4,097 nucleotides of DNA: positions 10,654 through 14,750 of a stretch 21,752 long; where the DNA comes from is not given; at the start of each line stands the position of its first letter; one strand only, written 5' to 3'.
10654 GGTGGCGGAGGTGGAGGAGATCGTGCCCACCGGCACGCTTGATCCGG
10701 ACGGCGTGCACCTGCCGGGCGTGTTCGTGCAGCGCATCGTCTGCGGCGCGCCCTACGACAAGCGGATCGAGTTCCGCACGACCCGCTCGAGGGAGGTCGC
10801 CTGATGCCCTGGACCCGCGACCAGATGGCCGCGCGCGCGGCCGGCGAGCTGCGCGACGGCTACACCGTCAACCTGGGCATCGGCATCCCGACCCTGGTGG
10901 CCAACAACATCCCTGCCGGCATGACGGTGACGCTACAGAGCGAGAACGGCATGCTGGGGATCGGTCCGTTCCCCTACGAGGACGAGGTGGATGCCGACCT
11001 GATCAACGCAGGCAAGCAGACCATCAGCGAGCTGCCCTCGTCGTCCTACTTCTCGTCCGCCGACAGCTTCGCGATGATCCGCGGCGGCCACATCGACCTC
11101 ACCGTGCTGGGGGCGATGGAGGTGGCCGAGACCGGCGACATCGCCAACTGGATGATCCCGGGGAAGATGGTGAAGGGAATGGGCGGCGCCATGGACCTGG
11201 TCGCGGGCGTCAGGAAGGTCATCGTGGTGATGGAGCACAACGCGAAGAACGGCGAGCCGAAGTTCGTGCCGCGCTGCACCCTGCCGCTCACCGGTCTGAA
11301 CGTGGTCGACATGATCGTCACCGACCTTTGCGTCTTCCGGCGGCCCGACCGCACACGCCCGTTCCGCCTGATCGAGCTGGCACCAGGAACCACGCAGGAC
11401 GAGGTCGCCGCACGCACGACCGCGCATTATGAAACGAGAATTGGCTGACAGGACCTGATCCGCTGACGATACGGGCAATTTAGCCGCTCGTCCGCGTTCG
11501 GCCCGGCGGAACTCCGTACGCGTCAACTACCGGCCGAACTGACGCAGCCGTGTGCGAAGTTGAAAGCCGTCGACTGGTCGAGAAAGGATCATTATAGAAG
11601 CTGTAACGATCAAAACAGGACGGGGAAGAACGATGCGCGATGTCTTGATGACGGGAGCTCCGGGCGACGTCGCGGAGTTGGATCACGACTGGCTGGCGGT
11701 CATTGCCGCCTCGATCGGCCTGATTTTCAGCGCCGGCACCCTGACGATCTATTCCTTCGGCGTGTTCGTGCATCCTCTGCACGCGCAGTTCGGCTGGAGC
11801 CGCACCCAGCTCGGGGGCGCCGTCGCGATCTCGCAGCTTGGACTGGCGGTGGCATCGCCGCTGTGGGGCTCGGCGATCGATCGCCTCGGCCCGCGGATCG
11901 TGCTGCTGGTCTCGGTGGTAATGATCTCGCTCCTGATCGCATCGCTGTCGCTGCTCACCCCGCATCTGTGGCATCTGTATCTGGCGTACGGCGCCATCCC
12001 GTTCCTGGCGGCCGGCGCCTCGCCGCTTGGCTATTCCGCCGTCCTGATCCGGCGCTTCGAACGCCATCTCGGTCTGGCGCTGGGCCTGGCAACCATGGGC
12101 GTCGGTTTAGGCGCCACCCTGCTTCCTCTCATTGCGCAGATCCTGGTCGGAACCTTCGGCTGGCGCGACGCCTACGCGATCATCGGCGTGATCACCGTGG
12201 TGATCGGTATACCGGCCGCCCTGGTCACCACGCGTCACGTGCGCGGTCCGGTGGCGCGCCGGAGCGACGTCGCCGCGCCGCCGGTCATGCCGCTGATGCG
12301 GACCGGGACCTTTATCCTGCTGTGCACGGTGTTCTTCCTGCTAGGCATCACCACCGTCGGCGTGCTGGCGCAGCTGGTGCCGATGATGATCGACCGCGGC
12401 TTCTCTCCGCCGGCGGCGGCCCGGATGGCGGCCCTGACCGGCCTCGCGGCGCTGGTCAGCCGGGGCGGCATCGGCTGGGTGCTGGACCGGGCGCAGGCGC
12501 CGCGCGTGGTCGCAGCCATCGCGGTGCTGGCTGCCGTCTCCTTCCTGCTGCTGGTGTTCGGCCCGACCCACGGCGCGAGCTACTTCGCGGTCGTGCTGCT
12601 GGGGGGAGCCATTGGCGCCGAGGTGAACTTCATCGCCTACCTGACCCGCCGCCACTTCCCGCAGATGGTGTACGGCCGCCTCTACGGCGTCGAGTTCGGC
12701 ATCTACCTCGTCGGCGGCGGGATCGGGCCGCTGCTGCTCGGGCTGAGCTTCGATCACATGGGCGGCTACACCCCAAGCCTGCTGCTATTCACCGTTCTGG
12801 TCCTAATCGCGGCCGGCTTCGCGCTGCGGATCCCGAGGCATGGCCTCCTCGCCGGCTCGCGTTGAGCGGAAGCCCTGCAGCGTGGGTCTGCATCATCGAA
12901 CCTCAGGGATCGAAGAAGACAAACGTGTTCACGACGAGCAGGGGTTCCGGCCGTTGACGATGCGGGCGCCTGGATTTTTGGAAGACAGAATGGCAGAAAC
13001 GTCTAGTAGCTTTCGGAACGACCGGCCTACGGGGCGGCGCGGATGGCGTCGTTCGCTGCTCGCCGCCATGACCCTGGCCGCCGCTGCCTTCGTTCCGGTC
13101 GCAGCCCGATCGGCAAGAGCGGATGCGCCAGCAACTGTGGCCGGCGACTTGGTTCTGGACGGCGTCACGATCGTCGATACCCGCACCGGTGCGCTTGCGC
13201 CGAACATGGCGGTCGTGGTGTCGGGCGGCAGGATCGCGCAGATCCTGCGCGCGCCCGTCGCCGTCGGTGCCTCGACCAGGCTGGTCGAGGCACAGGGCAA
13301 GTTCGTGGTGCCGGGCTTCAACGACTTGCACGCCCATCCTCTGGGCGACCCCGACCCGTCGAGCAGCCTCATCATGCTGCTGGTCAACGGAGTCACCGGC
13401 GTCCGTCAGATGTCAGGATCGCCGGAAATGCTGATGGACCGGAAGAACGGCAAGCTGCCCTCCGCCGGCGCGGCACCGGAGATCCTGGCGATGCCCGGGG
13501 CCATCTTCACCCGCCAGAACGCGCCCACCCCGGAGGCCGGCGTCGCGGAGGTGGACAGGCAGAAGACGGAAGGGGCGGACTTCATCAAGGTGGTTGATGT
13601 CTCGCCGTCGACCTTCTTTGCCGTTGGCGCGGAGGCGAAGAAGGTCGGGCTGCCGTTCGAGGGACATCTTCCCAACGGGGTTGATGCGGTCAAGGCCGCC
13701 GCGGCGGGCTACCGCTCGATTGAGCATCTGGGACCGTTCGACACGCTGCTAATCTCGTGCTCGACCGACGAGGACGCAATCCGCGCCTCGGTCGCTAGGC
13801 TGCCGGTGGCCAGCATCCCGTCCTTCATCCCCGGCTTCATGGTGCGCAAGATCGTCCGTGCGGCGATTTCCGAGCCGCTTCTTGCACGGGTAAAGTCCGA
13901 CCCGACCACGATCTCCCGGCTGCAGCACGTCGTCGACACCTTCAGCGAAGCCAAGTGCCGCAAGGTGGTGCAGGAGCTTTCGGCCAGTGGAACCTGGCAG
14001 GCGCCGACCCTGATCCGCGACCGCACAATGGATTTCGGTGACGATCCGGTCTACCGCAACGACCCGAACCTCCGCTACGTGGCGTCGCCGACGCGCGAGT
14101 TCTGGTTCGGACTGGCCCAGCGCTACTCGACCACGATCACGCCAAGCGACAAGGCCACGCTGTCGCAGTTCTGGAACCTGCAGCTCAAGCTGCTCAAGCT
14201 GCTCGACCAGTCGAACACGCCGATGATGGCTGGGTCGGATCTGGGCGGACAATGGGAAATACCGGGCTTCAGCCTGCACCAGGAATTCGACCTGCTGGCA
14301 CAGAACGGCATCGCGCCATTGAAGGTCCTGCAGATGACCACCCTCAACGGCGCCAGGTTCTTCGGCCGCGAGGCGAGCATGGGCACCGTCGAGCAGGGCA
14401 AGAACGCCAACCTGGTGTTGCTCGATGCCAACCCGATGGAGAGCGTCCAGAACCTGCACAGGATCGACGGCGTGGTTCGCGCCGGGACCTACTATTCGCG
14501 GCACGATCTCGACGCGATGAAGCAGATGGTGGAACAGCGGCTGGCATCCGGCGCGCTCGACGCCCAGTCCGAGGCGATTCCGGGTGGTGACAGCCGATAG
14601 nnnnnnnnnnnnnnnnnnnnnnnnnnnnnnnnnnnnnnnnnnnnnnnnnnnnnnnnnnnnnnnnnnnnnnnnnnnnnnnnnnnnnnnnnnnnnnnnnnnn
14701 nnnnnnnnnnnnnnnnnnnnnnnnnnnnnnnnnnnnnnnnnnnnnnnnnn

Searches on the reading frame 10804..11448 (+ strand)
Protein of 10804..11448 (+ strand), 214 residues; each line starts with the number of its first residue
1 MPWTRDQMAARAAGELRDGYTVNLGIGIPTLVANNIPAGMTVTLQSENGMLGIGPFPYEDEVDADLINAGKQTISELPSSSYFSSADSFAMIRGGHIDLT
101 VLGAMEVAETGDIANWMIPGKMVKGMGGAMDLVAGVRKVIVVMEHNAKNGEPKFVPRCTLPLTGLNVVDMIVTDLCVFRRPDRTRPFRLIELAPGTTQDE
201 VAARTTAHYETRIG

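Call 3: search_protein_families(library=pfam, proteins=[window:10804-11448:+])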
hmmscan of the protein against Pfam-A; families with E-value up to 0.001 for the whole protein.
window:10804-11448:+ (214 aa): 2 families
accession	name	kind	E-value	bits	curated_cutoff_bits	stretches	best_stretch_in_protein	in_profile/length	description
PF01144.29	CoA_trans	-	4.1e-47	160.8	23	1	6-202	2-215/217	Coenzyme A transferase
PF13336.12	AcetylCoA_hyd_C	-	0.0004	20.8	23.7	1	100-200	37-149/154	Acetyl-CoA hydrolase/transferase C-terminal domain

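Call 4: search_protein_families(library=ncbifam, proteins=[window:10804-11448:+])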
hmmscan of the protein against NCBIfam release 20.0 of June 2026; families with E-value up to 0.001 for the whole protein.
window:10804-11448:+ (214 aa): 1 family
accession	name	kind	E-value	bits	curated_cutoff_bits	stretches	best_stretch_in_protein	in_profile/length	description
TIGR02428.1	pcaJ_scoB_fam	subfamily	4.7e-92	307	243.55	1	3-209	1-205/207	3-oxoacid CoA-transferase subunit B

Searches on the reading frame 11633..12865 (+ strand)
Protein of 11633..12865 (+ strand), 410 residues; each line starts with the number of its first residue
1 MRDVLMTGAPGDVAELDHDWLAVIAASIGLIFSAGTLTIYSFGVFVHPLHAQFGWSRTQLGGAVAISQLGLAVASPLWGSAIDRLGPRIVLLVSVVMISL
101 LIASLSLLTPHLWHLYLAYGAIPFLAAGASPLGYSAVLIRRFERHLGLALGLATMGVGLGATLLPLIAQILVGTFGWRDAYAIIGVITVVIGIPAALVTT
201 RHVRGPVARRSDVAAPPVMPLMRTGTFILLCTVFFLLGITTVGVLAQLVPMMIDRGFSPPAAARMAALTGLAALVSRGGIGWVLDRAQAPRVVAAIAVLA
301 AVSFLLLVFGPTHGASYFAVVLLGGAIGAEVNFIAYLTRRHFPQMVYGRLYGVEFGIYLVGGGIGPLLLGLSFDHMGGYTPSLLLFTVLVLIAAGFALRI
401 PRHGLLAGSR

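Call 3: search_protein_families(library=pfam, proteins=[window:11633-12865:+])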
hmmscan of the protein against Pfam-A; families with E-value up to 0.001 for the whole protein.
window:11633-12865:+ (410 aa): 2 families
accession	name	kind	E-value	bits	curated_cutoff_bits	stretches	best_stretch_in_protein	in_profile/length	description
PF07690.21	MFS_1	-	3e-40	138.7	33.4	2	30-366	5-347/347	Major Facilitator Superfamily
PF06779.20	MFS_4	-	5.4e-08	33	26.3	1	48-395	18-361/364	Uncharacterised MFS-type transporter YbfB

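Call 4: search_protein_families(library=ncbifam, proteins=[window:11633-12865:+])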
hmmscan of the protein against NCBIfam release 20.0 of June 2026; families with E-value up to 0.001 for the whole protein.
window:11633-12865:+ (410 aa): 16 families
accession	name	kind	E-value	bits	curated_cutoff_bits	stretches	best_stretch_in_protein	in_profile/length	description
NF049980.1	SfMCT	equivalog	3.2e-40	138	320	1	23-389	4-378/378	L-lactate MFS transporter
TIGR00890.1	2A0111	subfamily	4.2e-26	91.8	374.85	1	20-393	2-374/377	oxalate/formate antiport family MFS transporter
TIGR04259.1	oxa_formateAnti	equivalog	1e-15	57.5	335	1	38-257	18-239/405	oxalate/formate MFS antiporter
NF038246.1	bile_salt_MFS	equivalog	1.2e-15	57.3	400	1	44-204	27-190/408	conjugated bile salt MFS transporter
NF033733.1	MFS_ArsK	equivalog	3e-13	49.3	400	1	21-393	3-377/388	arsenite efflux MFS transporter ArsK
TIGR00895.1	2A0115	subfamily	2.4e-12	46.5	418.55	2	18-191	13-184/398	aromatic acid/H+ symport family MFS transporter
TIGR00892.1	2A0113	subfamily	3.3e-11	42.6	586.1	1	18-197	16-192/455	monocarboxylate transporter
NF008586.0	PRK11551.1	equivalog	2.7e-09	36.5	410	1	37-398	29-392/406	3-(3-hydroxy-phenyl)propionate transporter MhpT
TIGR00881.1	2A0104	subfamily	1.8e-08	33.9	407.75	1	42-195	14-167/379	phosphoglycerate transporter protein PgtP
NF007372.0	PRK09874.1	equivalog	8.2e-08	31.7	571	1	54-394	54-391/408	multidrug efflux MFS transporter MdtG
NF008270.1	PRK11043.1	equivalog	1.7e-07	30.7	430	1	49-309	31-288/382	purine nucleoside transporter PunC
TIGR00893.1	2A0114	subfamily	3.8e-07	29.4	395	1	49-198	20-168/399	D-galactonate transporter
TIGR00880.1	2_A_01_02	superfamily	8.6e-07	29.2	131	1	64-195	4-134/141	multidrug resistance protein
TIGR00886.1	2A0108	subfamily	9.3e-06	24.9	311.7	1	37-320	15-325/368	NarK family nitrate/nitrite MFS transporter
TIGR00900.1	2A0121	subfamily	0.00019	20.9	319.6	1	55-377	31-364/364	H+ Antiporter protein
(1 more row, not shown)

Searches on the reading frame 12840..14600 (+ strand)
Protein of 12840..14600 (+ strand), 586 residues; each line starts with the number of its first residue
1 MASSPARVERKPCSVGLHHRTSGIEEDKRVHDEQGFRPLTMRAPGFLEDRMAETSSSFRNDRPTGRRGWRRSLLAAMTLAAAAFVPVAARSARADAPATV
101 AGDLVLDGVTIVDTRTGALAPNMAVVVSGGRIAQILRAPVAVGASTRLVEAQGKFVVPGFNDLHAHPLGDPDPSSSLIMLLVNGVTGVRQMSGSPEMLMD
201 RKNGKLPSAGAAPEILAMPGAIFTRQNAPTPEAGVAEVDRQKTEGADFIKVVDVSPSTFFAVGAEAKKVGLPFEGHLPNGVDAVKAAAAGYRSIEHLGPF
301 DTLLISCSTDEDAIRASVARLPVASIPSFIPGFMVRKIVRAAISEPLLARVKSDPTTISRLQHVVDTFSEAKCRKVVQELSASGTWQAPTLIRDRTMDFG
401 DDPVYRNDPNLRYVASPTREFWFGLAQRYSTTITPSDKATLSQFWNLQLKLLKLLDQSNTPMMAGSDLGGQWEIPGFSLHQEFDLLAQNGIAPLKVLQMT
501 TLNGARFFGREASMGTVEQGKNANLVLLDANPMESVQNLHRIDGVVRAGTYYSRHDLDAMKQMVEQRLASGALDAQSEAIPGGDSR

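Call 44: search_protein_families(library=pfam, proteins=[window:12840-14600:+])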
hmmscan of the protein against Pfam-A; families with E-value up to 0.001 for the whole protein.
window:12840-14600:+ (586 aa): 2 families
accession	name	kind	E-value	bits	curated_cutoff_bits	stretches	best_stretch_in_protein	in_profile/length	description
PF01979.26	Amidohydro_1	-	2.7e-15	56.9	25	1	451-549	235-342/345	Amidohydrolase family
PF07969.17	Amidohydro_3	-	3.2e-12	47.1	29.7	1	487-546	403-465/472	Amidohydrolase family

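Call 45: search_protein_families(library=ncbifam, proteins=[window:12840-14600:+], max_evalue=0.00001)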
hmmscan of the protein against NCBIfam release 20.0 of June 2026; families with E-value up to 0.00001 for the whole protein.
window:12840-14600:+ (586 aa): 21 families
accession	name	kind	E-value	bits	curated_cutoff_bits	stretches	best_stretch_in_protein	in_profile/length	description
NF051886.1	XaaProDiPepCaul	equivalog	3.4e-19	69.1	500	1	477-551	322-396/398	Xaa-Pro dipeptidase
TIGR01224.1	hutI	equivalog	8e-11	41.4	298.15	0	487-537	310-360/377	imidazolonepropionase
NF006689.0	PRK09237.1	equivalog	1.2e-10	40.5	371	1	103-166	4-65/383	amidohydrolase/deacetylase family metallohydrolase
NF006056.0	PRK08204.1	subfamily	4.2e-10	39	391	0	488-534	339-385/449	hypothetical protein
NF005557.0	PRK07228.1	equivalog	9.9e-10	37.7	522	1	481-564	327-407/445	5'-deoxyadenosine deaminase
NF006549.0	PRK09045.1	equivalog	1.4e-08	33.8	540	0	494-535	344-385/444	TRZ/ATZ family hydrolase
NF009060.0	PRK12394.1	equivalog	3.1e-08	32.8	442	0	103-188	4-88/381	metallo-dependent hydrolase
TIGR02318.1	phosphono_phnM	equivalog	7.6e-08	31.7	390.55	0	122-165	16-55/376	phosphonate metabolism protein PhnM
NF004701.0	PRK06038.1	equivalog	3.5e-07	29.3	609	0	479-531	318-368/432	N-ethylammeline chlorohydrolase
TIGR01178.1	ade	equivalog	3.5e-07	29.1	472.5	0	480-537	265-321/552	adenine deaminase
NF004839.0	PRK06189.1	equivalog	3.9e-07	29.1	631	0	122-166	20-62/451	allantoinase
NF006560.0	PRK09061.1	subfamily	4.7e-07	28.5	340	1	91-167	15-87/517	amidohydrolase family protein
NF002668.0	PRK02382.1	equivalog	7e-07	28.3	452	0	488-537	331-379/436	dihydroorotase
NF011990.0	PRK15446.2-6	subfamily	7.5e-07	28.2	233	0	119-165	16-64/390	alpha-D-ribose 1-methylphosphonate 5-triphosphate diphosphatase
TIGR03178.1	allantoinase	equivalog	8.8e-07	28.1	357.85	0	122-166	17-59/441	allantoinase AllB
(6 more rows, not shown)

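Call 64: search_solved_structures(query=window:12840-14600:+, max_evalue=0.001, show_alignments=1)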
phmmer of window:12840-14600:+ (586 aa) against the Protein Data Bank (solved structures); distinct sequences matched with E-value up to 0.001: 23.
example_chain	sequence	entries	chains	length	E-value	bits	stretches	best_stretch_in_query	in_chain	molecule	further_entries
6i5s_A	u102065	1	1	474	4.3e-18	68.5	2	87-300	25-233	bottromycin amidohydrolase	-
9l6p_A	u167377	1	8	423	1.1e-13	53.9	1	458-554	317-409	LlADH-WT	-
9kov_A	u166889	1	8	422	3.4e-13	52.4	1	474-553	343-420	trum-mut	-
9l2t_G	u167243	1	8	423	7.3e-13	51.3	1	460-554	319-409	Amide hydrolase LlADH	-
4whb_E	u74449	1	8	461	5.1e-12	48.5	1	476-556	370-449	Phenylurea hydrolase B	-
2p9b_A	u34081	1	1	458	3e-11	45.9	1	464-549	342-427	Possible prolidase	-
8j85_A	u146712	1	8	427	5.5e-11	45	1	108-171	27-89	Amidohydrolase family protein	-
8ihq_A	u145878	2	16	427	1.1e-10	44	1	108-174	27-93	Amidohydrolase family protein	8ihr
9l36_A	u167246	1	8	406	1.3e-10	43.8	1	111-173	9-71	Amidohydrolase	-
8ihs_A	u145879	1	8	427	1.7e-10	43.5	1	108-174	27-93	Amidohydrolase family protein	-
2qs8_A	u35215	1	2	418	2.1e-10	43.1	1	480-555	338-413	Xaa-Pro Dipeptidase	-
3feq_A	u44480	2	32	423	6.8e-10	41.5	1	105-170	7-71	PUTATIVE AMIDOHYDROLASE | PROLIDASE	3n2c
8yag_A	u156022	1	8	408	9.3e-09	37.7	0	111-175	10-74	Imidazolonepropionase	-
4wgx_A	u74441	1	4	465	1.1e-08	37.5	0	485-558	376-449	Molinate hydrolase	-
4ub9_A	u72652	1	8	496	1.1e-08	37.4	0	485-558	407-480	Molinate hydrolase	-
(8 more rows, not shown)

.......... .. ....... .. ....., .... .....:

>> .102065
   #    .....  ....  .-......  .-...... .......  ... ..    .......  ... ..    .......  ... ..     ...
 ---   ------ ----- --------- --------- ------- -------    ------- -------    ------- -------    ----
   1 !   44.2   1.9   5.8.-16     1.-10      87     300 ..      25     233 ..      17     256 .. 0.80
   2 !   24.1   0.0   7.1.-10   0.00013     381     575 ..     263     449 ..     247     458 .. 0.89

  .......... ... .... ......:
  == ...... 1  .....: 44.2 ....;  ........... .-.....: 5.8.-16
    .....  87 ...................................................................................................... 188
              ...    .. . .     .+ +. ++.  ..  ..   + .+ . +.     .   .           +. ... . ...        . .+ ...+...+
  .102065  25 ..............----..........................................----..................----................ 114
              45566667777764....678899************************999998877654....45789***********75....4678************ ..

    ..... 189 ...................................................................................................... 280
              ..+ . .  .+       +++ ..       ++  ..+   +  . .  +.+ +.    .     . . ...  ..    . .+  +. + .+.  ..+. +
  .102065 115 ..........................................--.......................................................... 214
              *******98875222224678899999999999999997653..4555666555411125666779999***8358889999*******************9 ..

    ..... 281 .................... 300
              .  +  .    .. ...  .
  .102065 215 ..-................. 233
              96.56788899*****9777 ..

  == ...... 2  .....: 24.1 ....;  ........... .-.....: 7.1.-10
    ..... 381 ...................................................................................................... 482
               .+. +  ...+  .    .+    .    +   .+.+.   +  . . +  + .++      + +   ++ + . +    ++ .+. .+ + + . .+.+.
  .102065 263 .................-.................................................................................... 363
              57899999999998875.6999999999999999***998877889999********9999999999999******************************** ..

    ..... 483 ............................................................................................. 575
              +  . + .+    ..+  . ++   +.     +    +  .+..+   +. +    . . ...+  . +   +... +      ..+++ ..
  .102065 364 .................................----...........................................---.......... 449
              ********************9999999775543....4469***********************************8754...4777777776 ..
